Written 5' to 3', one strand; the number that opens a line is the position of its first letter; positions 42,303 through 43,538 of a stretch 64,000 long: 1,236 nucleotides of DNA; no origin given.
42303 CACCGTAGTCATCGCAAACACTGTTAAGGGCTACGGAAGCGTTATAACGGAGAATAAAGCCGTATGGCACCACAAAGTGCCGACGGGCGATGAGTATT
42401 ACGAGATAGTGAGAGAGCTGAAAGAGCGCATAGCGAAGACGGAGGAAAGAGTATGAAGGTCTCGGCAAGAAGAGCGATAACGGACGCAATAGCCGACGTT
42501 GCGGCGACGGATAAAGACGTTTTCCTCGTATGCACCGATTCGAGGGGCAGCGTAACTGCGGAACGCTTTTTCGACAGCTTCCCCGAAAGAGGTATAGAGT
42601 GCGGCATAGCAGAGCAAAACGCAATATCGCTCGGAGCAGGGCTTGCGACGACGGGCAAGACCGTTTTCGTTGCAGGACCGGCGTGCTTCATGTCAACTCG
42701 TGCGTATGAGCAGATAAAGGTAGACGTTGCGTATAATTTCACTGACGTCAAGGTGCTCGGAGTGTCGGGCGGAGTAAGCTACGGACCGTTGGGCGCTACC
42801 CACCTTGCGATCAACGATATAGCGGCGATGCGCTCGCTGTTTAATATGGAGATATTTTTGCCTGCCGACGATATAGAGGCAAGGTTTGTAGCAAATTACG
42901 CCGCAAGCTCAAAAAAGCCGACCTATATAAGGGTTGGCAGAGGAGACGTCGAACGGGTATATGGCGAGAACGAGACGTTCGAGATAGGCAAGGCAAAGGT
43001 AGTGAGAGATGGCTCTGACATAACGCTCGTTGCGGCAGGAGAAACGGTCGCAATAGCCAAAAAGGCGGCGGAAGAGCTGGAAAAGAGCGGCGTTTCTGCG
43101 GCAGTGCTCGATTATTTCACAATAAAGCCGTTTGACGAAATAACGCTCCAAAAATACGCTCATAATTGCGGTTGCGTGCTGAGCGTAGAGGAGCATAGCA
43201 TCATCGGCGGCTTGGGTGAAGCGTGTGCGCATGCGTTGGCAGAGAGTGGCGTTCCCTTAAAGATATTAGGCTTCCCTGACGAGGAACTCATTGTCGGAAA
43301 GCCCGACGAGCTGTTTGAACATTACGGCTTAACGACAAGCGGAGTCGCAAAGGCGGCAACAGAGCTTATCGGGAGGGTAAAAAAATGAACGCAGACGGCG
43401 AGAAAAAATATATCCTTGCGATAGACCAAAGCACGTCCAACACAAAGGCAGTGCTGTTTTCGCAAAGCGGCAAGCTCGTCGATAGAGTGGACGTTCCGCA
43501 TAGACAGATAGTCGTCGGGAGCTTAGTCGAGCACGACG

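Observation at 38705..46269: LacI-controlled operon: GH140-like glycosidase, dedicated split transketolase, FGGY kinase and FucI-family isomerase (possible variant route for apiose or another rare pectic sugar)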

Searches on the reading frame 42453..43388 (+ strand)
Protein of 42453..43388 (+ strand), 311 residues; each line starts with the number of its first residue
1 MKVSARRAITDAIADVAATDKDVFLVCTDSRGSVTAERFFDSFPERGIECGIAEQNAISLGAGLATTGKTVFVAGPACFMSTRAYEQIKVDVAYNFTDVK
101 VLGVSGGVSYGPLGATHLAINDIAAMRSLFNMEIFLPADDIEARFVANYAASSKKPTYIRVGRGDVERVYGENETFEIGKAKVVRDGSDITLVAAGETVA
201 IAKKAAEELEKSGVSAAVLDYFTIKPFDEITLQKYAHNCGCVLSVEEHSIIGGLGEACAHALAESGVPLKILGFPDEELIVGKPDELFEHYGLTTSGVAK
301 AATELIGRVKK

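Call 3: search_protein_families(library=pfam, proteins=[window:42453-43388:+])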
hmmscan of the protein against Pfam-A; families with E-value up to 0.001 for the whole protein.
window:42453-43388:+ (311 aa): 4 families
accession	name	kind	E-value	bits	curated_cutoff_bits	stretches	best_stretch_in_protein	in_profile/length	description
PF02780.25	Transketolase_C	-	3.2e-28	98.5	25.9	1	179-297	1-123/124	Transketolase, C-terminal domain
PF02779.29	Transket_pyr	-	8.8e-28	97.5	27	1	2-166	2-172/174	Transketolase, pyrimidine binding domain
PF17147.9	PFOR_II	-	2e-05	25.3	27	1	189-255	2-68/102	Pyruvate:ferredoxin oxidoreductase core domain II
PF22613.1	Transketolase_C_1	-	0.00019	22.1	27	1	186-229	10-53/113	Transketolase-like TK C-terminal domain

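Call 4: search_protein_families(library=ncbifam, proteins=[window:42453-43388:+])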
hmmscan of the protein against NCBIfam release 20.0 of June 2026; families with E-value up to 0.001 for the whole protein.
window:42453-43388:+ (311 aa): 12 families
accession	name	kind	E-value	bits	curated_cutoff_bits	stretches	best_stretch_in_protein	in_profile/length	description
NF004559.0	PRK05899.2-5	equivalog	1.5e-69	234.9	488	1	2-307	317-625/627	transketolase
TIGR00204.1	dxs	equivalog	7.8e-46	156.8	465.95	1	4-304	311-613/616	1-deoxy-D-xylulose-5-phosphate synthase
NF004556.0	PRK05899.2-2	equivalog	2.2e-44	151.8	575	1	2-305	321-637/639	transketolase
NF003933.0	PRK05444.2-2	equivalog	2e-38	132.3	395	1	17-302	307-601/606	1-deoxy-D-xylulose-5-phosphate synthase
NF008968.0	PRK12315.1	subfamily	2.2e-34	118.7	510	1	5-304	281-579/582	1-deoxy-D-xylulose-5-phosphate synthase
NF006667.0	PRK09212.1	subfamily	1.8e-17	63.2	321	1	167-265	181-279/327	pyruvate dehydrogenase complex E1 component subunit beta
NF008854.0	PRK11892.1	equivalog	3.5e-17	62.2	454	1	175-264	328-417/464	pyruvate dehydrogenase complex E1 component subunit beta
TIGR00232.1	tktlase_bact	equivalog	3.3e-14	52.2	682.25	1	45-305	396-652/654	transketolase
NF004558.0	PRK05899.2-4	equivalog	1.2e-11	43.8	788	1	56-226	408-574/651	transketolase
NF005507.0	PRK07119.1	subfamily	9.2e-05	21.4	399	1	170-247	229-306/352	3-methyl-2-oxobutanoate dehydrogenase subunit VorB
NF006412.0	PRK08659.1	equivalog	0.00015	21.1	411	1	183-246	270-333/378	2-oxoacid:acceptor oxidoreductase subunit alpha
NF007201.0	PRK09622.1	equivalog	0.00015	20.8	590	1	186-255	266-335/405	2-oxoacid:ferredoxin oxidoreductase subunit alpha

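Call 45: search_solved_structures(query=window:42453-43388:+, max_evalue=1e-10, show_alignments=5)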
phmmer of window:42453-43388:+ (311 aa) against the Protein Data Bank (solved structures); distinct sequences matched with E-value up to 1e-10: 21.
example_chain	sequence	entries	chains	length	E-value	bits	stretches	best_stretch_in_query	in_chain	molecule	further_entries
6yaj_AAA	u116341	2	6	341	2.2e-57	198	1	4-302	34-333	C-terminal chain of split transketolase from Carboxydothermus hydrogenoformans | C-terminal component of the split chain transketolase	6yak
6ha3_A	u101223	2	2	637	4.9e-45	157.5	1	2-307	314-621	Transketolase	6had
4kxu_A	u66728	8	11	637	4.9e-45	157.5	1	2-307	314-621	Transketolase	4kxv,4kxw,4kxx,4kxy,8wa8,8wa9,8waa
3ooy_A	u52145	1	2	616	1.1e-44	156.3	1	2-305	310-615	Transketolase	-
3mos_A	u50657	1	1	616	2.4e-44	155.2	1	2-301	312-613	Transketolase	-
6rjb_A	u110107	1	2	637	3e-44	154.9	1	2-307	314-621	Transketolase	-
8a29_A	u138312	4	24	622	6.3e-32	114.5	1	13-307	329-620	1-deoxy-D-xylulose-5-phosphate synthase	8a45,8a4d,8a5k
6xxg_AAA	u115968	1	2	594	7.2e-30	107.7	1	7-279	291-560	1-deoxy-D-xylulose-5-phosphate synthase,1-deoxy-D-xylulose-5-phosphate synthase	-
2o1x_A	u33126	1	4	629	8.2e-30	107.5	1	7-279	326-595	1-deoxy-D-xylulose-5-phosphate synthase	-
6ouv_A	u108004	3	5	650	8.9e-30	107.4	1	7-279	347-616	1-deoxy-D-xylulose-5-phosphate synthase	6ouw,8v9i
7bzx_B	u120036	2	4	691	7.2e-28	101.1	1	10-308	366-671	1-deoxy-D-xylulose-5-phosphate synthase, chloroplastic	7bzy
2o1s_A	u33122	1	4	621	9.8e-25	90.9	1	9-299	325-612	1-deoxy-D-xylulose-5-phosphate synthase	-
8a8y_A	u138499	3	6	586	7.2e-22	81.4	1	9-299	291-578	1-deoxy-D-xylulose-5-phosphate synthase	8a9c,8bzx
9hn8_A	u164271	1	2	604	2.9e-21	79.4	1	8-304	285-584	1-deoxy-D-xylulose-5-phosphate synthase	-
8ogh_A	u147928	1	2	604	6.1e-21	78.4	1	9-304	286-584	1-deoxy-D-xylulose-5-phosphate synthase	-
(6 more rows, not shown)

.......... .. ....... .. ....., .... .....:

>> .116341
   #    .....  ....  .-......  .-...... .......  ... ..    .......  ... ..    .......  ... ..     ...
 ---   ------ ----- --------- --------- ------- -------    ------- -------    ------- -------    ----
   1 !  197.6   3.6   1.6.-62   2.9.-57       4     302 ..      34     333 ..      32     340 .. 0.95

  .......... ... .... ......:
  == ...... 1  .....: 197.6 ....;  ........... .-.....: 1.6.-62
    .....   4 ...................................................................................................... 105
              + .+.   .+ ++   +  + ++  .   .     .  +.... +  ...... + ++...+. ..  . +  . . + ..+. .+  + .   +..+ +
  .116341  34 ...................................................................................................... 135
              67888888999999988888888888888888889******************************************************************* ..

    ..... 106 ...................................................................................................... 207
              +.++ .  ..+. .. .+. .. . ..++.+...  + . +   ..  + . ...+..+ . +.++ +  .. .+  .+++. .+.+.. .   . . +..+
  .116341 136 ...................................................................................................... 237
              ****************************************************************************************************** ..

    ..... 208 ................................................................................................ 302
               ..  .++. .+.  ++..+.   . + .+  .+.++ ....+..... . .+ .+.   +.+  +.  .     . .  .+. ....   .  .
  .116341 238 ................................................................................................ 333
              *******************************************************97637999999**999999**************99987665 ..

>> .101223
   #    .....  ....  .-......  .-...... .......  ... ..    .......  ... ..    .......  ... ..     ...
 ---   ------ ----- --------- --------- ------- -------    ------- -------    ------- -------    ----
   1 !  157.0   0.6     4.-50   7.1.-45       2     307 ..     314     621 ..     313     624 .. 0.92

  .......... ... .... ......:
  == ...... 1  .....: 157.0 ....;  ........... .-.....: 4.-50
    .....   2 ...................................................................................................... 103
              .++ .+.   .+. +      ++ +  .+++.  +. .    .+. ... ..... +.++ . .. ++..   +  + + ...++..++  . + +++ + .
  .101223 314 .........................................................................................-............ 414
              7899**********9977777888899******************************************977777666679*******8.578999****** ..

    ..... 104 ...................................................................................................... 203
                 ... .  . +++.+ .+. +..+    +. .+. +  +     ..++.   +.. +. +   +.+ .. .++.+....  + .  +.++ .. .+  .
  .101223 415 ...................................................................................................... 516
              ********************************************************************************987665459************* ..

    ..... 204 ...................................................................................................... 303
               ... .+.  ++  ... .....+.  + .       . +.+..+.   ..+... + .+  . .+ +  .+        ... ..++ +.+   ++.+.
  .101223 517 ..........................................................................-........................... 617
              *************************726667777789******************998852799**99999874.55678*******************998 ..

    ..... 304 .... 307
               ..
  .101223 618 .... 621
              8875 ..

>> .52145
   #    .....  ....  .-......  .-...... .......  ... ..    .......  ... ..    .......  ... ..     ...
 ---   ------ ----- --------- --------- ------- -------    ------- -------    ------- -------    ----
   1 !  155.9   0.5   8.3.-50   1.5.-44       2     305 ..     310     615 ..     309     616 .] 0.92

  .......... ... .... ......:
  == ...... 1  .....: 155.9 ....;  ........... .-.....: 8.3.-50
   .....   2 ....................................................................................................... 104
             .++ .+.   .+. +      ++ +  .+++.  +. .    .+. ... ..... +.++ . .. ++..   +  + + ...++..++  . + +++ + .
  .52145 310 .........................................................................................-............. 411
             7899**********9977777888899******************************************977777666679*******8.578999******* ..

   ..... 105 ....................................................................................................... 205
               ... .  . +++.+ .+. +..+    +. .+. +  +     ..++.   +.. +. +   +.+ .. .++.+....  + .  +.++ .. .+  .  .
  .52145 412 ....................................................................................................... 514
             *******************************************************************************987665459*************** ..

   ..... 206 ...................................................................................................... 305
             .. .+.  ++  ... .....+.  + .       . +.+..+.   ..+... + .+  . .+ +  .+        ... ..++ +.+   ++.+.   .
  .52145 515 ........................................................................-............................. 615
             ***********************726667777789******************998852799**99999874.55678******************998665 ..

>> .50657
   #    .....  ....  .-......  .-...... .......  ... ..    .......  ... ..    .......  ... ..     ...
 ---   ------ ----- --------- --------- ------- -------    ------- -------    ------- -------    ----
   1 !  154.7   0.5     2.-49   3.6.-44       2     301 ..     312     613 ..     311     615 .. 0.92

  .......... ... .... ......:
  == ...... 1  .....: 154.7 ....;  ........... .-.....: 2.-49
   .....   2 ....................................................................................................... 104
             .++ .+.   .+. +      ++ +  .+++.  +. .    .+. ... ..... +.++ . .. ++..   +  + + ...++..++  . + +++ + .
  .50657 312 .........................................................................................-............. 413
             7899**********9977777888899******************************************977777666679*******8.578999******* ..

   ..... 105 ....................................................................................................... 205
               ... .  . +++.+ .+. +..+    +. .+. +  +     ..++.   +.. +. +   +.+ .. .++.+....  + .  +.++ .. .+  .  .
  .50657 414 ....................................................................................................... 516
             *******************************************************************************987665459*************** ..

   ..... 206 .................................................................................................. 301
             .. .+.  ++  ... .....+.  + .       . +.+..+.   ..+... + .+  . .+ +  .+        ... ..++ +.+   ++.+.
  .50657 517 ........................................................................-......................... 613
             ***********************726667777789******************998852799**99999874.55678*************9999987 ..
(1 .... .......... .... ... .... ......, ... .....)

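Call 71: search_protein_representatives(protein=window:42453-43388:+)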
Query: 311 residues. Proteins with E-value up to 0.001 (for the whole library): 16840; up to 1e-10: 7682; up to 1e-30: 1383. The best 150 are listed.
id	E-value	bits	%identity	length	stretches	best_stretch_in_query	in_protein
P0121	2.8e-83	296.2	46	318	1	4-307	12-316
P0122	1.9e-79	283.6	46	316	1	2-309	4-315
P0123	9.0e-77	274.8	45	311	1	2-305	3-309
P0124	1.2e-75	271.2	44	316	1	4-306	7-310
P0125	3.6e-71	256.4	44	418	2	5-188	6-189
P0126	1.7e-70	254.2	42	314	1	3-300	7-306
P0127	5.8e-70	252.5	41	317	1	4-307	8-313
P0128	1.4e-69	251.2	42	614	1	3-302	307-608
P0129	3.5e-68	246.6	44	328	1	10-307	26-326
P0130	2.0e-66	240.9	49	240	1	2-234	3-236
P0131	2.5e-66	240.5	43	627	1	10-308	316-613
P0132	1.2e-63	231.8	48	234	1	2-228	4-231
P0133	1.4e-63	231.5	41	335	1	2-308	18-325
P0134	1.9e-63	231.0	41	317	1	16-306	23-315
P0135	1.2e-62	228.4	41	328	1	4-304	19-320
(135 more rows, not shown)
